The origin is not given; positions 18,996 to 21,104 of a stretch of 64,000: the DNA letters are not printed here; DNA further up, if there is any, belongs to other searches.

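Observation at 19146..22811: Processive GT2 synthase (QxxRW) convergent with a multi-TM LCP ligase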

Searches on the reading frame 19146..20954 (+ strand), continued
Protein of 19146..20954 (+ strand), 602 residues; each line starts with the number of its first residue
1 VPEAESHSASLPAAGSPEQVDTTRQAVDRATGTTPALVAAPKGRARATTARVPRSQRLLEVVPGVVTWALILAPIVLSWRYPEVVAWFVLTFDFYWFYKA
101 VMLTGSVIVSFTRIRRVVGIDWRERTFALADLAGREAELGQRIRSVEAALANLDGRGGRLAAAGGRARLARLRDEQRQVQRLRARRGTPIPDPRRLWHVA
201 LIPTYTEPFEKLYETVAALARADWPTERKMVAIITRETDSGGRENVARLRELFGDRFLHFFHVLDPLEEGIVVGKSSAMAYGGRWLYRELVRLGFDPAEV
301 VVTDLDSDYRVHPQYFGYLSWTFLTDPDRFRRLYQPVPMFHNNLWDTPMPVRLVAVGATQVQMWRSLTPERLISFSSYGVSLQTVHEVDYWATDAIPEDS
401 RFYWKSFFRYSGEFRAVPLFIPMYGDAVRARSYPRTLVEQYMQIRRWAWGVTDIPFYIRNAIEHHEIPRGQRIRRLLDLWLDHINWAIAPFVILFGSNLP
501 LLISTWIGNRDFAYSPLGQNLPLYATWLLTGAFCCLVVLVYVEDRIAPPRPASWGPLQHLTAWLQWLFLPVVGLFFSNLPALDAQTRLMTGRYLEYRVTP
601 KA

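Call 20: list_cluster_members(proteins=[P0125, P0126, P0132, P0133, P0134, P0136, P0140, P0167, P0185, P0229])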
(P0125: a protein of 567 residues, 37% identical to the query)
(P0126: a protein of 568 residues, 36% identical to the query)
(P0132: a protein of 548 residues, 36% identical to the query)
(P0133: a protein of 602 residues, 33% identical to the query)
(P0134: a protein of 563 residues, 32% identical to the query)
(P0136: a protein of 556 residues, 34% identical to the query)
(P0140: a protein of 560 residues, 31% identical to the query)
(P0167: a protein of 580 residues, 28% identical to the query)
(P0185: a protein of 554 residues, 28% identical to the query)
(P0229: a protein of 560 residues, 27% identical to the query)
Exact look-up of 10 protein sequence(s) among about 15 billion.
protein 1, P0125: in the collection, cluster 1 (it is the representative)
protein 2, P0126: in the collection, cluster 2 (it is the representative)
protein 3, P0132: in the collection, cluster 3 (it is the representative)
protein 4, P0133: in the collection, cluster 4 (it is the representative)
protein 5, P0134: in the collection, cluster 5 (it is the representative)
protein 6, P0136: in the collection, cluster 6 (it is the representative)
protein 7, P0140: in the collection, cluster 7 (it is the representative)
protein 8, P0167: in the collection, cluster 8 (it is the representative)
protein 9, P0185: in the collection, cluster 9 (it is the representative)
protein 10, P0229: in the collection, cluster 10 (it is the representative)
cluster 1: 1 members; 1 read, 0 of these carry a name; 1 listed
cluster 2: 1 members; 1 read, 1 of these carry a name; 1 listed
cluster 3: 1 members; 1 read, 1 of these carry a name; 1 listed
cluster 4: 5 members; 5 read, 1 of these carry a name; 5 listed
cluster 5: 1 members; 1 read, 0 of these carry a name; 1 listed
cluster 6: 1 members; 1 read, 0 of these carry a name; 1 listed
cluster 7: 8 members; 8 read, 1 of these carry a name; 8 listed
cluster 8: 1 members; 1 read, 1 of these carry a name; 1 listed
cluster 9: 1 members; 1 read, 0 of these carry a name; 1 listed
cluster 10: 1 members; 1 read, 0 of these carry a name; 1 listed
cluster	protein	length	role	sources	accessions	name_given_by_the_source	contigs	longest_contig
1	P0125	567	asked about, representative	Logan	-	-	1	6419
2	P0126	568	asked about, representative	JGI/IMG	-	hypothetical protein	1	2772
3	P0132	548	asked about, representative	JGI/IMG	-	cellulose synthase/poly-beta-1,6-N-acetylglucosamine synthase-like glycosyltransferase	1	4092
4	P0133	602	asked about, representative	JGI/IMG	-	-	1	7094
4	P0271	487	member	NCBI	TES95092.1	glycosyltransferase family 2 protein, partial [Patescibacteria group bacterium]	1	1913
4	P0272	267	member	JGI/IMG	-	-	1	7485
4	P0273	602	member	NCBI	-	-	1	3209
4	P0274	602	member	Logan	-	-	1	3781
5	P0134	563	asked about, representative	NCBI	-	-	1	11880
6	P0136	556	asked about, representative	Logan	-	-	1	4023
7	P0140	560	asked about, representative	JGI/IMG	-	-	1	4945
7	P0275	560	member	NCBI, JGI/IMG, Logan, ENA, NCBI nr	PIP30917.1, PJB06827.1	hypothetical protein CO123_01295 [bacterium (Candidatus Howlettbacteria) ... | MAG: hypothetical protein COX25_02180 [bacterium (Candidatus Howlettbacteria) ...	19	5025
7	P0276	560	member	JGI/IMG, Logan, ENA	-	-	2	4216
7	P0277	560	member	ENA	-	-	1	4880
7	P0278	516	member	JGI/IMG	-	-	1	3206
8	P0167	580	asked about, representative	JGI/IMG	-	hypothetical protein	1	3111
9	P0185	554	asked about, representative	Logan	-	-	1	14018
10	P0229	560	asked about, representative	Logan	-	-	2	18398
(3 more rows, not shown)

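Call 26: find_related_loci(query=A3, collection=genome_contigs, flank=6000)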
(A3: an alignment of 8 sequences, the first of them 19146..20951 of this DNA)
Query A3 (602 aa) in genome_contigs; peptide patterns used: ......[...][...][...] (x = any residue, [..] = any of these).
600 stretches matched a pattern (row limit reached: there are more); 587 encode a relative of the query (tblastn E <= 1e-3); the best 80 are kept; 80 distinct loci.
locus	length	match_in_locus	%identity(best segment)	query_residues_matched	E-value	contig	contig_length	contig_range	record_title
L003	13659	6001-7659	75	45-602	0e+0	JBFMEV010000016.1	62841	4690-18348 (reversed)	MAG: Chloroflexota bacterium isolate MAG254 MAG254_16, whole genome shotgun sequence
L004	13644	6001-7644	77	50-602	0e+0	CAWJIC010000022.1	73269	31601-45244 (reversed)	MAG: uncultured Chloroflexia bacterium isolate MFD03638.bin.2.4 genome assembly, contig: contig_2135, whole genome shotg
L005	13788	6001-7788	72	12-602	0e+0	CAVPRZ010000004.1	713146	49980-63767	MAG: uncultured Chloroflexia bacterium isolate MFD10007.bin.2.206 genome assembly, contig: contig_27744, whole genome sh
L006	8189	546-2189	77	50-602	0e+0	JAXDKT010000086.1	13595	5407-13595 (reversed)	MAG: Chloroflexota bacterium isolate BP_600 scaffold_4156055, whole genome shotgun sequence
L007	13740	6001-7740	71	10-602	0e+0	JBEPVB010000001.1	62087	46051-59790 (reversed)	MAG: Chloroflexota bacterium isolate 22E.metabat2_refined.055 NODE_407_length_62087_cov_10.409337, whole genome shotgun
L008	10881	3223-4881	76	45-602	0e+0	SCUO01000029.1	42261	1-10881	MAG: Chloroflexota bacterium isolate FW602_bin.52 FW602_bin.52-24283, whole genome shotgun sequence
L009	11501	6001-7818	69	3-602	0e+0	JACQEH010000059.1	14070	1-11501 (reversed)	MAG: Chloroflexi bacterium isolate NC_groundwater_1016_Pr1_S-0.65um_72_9 Montesol18_Sp65_coassembly_scaffold_328719, who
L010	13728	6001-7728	70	21-602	0e+0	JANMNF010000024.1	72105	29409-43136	MAG: Chloroflexota bacterium isolate OTE_58_metabat_368 OTE_58_k141_1976458, whole genome shotgun sequence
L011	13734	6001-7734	72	13-602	0e+0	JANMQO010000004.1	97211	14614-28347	MAG: Chloroflexota bacterium isolate OTE_51_metabat_220 OTE_51_k141_192636, whole genome shotgun sequence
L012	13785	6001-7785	70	4-602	0e+0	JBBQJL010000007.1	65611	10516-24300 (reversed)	MAG: Candidatus Limnocylindrales bacterium isolate Co_metawrap_725 Cmw_725_k141_15832445_length_65611_cov_12.0000, whole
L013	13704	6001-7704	72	28-602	0e+0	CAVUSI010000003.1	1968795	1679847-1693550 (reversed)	MAG: uncultured Chloroflexia bacterium isolate MFD06085.bin.2.4 genome assembly, contig: contig_6903, whole genome shotg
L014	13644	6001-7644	74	49-602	0e+0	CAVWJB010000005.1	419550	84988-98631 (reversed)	MAG: uncultured Chloroflexia bacterium isolate MFD02242.bin.2.81 genome assembly, contig: contig_26207, whole genome sho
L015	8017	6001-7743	69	14-602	0e+0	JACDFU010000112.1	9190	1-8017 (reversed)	MAG: Chloroflexi bacterium isolate MGR_bin394 SD2906_NODE_998_length_9190_cov_1.249697, whole genome shotgun sequence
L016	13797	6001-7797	62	2-602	0e+0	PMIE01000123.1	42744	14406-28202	MAG: Chloroflexi bacterium isolate fen_1053 73.20120600_E3D.99_contig_3618, whole genome shotgun sequence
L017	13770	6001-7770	64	8-602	0e+0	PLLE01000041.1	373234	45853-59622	MAG: Chloroflexi bacterium isolate fen_1079 73.20120800_E3X.6_contig_170, whole genome shotgun sequence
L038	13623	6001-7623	58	57-602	0e+0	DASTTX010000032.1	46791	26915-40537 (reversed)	MAG TPA_asm: Candidatus Limnocylindria bacterium isolate SMAG_U2317 k141_325481, whole genome shotgun sequence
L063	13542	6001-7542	56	42-602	0e+0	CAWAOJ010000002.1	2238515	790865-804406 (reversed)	MAG: uncultured Chloroflexia bacterium isolate MFD01721.bin.1.375 genome assembly, contig: contig_2995, whole genome sho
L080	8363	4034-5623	37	57-602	5e-114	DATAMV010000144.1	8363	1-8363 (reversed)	MAG TPA_asm: Candidatus Saccharimonadia bacterium isolate SMAG_U7000 k141_314931, whole genome shotgun sequence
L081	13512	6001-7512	41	46-602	2e-111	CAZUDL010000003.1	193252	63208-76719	MAG TPA_asm: uncultured Actinomycetes bacterium isolate binchicken_co3_156 genome assembly, contig: NODE_96_length_19325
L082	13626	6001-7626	38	57-601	6e-110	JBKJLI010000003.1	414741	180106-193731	MAG: Candidatus Saccharimonadia bacterium isolate ant_bin.277 S1Ck117_4146609_flag_0_multi_32.8945_len_414741, whole gen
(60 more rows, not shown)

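Call 27: predict_structure(alignment_id=A1)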
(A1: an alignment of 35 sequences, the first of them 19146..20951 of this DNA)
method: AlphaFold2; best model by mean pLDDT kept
length: 602 residues; sequences in the alignment: 35
mean_pLDDT: 57.3   pTM: 0.51
mean pLDDT of the five models: 57.3, 56.7, 54.8, 54.6, 53.5
residues with pLDDT >= 90: 54; 70-90: 111; 50-70: 191; < 50: 246
segments of 3 or more residues with pLDDT < 50: 1-52, 87-97, 270-273, 330-375, 389-458, 464-467, 483-501, 576-602
pLDDT, mean of each block of 10 residues (from residue 1): 29 32 31 30 36 56 61 58 54 48 55 52 52 84 93 82 87 81 61 78 78 86 87 85 92 96 70 57 87 91 74 64 56 43 40 39 41 53 66 33 30 32 28 39 38 43 52 54 48 46 55 55 52 58 57 76 69 48 35 28 28
secondary structure, 60 per line:
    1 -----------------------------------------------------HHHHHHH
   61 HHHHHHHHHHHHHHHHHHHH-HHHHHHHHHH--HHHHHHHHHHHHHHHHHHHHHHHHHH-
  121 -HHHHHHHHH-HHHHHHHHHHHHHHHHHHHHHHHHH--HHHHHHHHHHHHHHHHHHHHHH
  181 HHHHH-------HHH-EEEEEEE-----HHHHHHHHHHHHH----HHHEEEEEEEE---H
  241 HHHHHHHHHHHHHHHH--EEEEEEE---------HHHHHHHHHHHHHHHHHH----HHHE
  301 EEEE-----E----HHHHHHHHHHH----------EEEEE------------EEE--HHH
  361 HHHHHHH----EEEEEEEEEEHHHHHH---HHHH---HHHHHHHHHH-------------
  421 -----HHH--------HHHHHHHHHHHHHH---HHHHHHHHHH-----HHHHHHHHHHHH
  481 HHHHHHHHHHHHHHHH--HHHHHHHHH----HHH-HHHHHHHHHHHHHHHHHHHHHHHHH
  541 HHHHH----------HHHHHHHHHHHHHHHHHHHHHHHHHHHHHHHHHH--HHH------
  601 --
elements in order: H54-80 H82-91 H94-119 H122-130 H132-156 H159-185 E197-203 H209-221 E229-236 H240-256 E259-265 H275-292 E300-304 H315-325 E336-340 E353-355 H358-367 E372-381 H382-387 H391-394 H398-407 H437-450 H454-463 H469-496 H499-507 H516-545 H556-589

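Call 28: find_homologous_proteins(query=A2, max_evalue=1e-10)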
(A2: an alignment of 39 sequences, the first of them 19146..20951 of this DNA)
Query A2 (39 sequences) (602 aa, profile of the alignment): 1293 proteins with E <= 1e-10 among 8000 candidates; the best 120 are listed.
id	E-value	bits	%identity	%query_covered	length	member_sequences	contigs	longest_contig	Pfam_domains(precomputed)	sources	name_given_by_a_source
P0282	3.2e-204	698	33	69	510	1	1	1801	PF13632.13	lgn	-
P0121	2.2e-202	692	66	94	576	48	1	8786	-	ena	-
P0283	2.6e-201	688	31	91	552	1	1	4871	-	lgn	-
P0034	3.8e-201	687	73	100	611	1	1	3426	-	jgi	jgi:hypothetical protein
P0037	5.9e-201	687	73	100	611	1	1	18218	-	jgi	jgi:hypothetical protein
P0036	6.6e-201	687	78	93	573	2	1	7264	-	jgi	jgi:hypothetical protein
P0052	2.6e-199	681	76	94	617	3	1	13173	PF13632.13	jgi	jgi:hypothetical protein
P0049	4.3e-199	681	78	91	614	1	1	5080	-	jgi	jgi:hypothetical protein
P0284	8.5e-199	680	64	96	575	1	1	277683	PF13632.13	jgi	jgi:hypothetical protein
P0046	2.3e-198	678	79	91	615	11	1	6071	-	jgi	jgi:hypothetical protein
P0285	4.0e-198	678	66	94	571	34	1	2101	-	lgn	-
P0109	7.1e-198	677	72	98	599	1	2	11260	-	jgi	jgi:hypothetical protein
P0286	1.5e-197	676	65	97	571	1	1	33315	-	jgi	jgi:hypothetical protein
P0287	1.9e-197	675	69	92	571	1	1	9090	-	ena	-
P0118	2.6e-197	675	73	98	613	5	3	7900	-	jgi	jgi:hypothetical protein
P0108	2.8e-197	675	77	91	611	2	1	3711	PF13632.13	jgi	jgi:hypothetical protein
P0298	1.1e-196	673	68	92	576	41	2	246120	PF13632.13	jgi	jgi:hypothetical protein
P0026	3.2e-196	671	75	100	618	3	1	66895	PF13632.13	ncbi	ncbi:MAG TPA: glycosyltransferase family 2 protein [Candidatus Limnocylindrales bacterium]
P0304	3.4e-196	671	74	94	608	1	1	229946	PF13632.13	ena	-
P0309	4.6e-196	671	64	96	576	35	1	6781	PF13632.13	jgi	-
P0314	8.3e-196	670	76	92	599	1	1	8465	PF13632.13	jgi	jgi:hypothetical protein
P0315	8.3e-196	670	69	91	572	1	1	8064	PF13632.13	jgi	jgi:hypothetical protein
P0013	1.5e-195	669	76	98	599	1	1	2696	PF13632.13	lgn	-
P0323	1.9e-195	669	66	92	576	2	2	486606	PF13632.13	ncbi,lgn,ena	ncbi:MAG: glycosyltransferase family 2 protein [Candidatus Limnocylindrales bacterium]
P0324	2.0e-195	669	71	100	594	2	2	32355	PF13632.13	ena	-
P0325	2.3e-195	668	76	91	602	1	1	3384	PF13632.13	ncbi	-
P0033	2.9e-195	668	77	95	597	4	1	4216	PF13632.13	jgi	jgi:hypothetical protein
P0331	4.0e-195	668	71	100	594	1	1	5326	PF13632.13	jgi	-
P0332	4.2e-195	668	66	95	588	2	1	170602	PF13632.13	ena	-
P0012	1.3e-194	666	81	91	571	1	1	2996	PF13632.13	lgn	-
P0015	1.6e-194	666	80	92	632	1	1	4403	PF13632.13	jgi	jgi:hypothetical protein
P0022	2.7e-194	665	80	91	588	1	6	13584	PF13632.13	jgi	jgi:hypothetical protein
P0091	3.2e-194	665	71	100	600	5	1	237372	-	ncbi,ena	-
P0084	3.2e-194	665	76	94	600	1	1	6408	PF13632.13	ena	-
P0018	3.5e-194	664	80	91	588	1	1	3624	PF13632.13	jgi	jgi:hypothetical protein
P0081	3.8e-194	664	77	91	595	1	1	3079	PF13632.13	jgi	jgi:hypothetical protein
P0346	4.0e-194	664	67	92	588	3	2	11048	PF13632.13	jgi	jgi:hypothetical protein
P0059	4.8e-194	664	79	91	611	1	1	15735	PF13632.13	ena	-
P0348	5.3e-194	664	73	95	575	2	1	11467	PF13632.13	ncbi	-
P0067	7.6e-194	663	75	95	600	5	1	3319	PF13632.13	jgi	jgi:hypothetical protein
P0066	8.7e-194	663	73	98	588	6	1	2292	PF13632.13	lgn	-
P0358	9.9e-194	663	70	100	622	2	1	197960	PF13632.13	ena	-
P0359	1.1e-193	663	74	95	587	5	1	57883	PF13632.13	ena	-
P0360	1.1e-193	663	67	96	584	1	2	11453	PF13632.13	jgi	jgi:hypothetical protein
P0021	1.1e-193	663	75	100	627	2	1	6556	PF13632.13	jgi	jgi:hypothetical protein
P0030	1.1e-193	663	74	99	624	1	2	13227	PF13632.13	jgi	jgi:hypothetical protein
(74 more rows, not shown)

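Call 35: search_protein_families(library=pfam, proteins=[L082:7689-8762:+, L080:5632-6675:+, L038:7631-8728:+, L063:7549-8661:+, L082:5550-5945:+, L082:5164-5553:+, L080:3573-3977:+, L080:2772-3545:+, L081:7543-8160:+, L081:8046-9548:+], max_evalue=0.01)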
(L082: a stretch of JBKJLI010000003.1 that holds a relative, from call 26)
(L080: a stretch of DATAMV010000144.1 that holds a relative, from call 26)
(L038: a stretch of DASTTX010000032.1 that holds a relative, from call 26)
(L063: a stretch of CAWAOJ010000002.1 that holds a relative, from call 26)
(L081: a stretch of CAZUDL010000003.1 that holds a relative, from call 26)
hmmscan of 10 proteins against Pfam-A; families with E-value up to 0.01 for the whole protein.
L082:7689-8762:+ (357 aa): 1 family
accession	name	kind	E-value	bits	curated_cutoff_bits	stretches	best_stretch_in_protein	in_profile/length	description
PF00953.26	Glycos_transf_4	-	5.8e-38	130.8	27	1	78-250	2-159/160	Glycosyl transferase family 4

L080:5632-6675:+ (347 aa): 1 family
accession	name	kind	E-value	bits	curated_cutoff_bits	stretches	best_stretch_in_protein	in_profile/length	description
PF00953.26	Glycos_transf_4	-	1.8e-35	122.7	27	1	73-244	3-159/160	Glycosyl transferase family 4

L038:7631-8728:+ (365 aa): 0 families

L063:7549-8661:+ (370 aa): 0 families

L082:5550-5945:+ (131 aa): 0 families

L082:5164-5553:+ (129 aa): 0 families

L080:3573-3977:+ (134 aa): 0 families

L080:2772-3545:+ (257 aa): 1 family
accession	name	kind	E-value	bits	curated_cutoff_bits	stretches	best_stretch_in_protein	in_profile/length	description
PF01636.29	APH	-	3.9e-15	56.7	23.2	1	115-171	160-218/239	Phosphotransferase enzyme family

L081:7543-8160:+ (205 aa): 0 families

L081:8046-9548:+ (500 aa): 2 families
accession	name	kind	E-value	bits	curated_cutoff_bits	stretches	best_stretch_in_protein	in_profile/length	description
PF00199.24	Catalase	-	2.9e-188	626.2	25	1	9-389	1-382/383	Catalase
PF06628.17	Catalase-rel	-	2.5e-17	63.2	30.1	1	419-481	4-65/65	Catalase-related immune-responsive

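Call 37: search_protein_families(library=ncbifam, proteins=[L082:7689-8762:+, L080:5632-6675:+, L082:5947-7686:+, L038:7631-8728:+], max_evalue=0.001)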
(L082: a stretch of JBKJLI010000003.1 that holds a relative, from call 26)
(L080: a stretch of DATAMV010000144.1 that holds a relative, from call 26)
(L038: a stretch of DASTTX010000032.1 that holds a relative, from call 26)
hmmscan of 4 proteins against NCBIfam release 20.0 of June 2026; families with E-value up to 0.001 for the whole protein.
L082:7689-8762:+ (357 aa): 3 families
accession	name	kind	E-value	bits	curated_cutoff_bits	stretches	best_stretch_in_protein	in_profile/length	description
TIGR02380.1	ECA_wecA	exception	3.3e-37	128.4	326.05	1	14-338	4-322/346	UDP-N-acetylglucosamine--undecaprenyl-phosphate N-acetylglucosaminephosphotransferase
NF053644.1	MraY_archaea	equivalog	3.2e-26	92.5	450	1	158-318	185-338/340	pseudomurein biosynthesis MraY family phospho-N-acetylmuramoyl-pentapeptide-transferase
TIGR00445.1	mraY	equivalog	1e-19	71.2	192.05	1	23-319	7-314/321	phospho-N-acetylmuramoyl-pentapeptide-transferase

L080:5632-6675:+ (347 aa): 3 families
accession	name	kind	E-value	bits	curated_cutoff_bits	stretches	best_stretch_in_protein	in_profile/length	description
TIGR02380.1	ECA_wecA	exception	1.4e-34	119.8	326.05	1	20-328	17-319/346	UDP-N-acetylglucosamine--undecaprenyl-phosphate N-acetylglucosaminephosphotransferase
NF053644.1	MraY_archaea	equivalog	5e-26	91.8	450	1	137-314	172-340/340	pseudomurein biosynthesis MraY family phospho-N-acetylmuramoyl-pentapeptide-transferase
TIGR00445.1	mraY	equivalog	3.6e-16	59.5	192.05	1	37-316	27-317/321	phospho-N-acetylmuramoyl-pentapeptide-transferase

L082:5947-7686:+ (579 aa): 1 family
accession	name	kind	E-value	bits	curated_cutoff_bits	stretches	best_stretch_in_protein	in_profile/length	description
TIGR03030.1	CelA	equivalog_domain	0.00051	18.2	699.1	0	162-208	135-179/714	UDP-forming cellulose synthase catalytic subunit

L038:7631-8728:+ (365 aa): 0 families
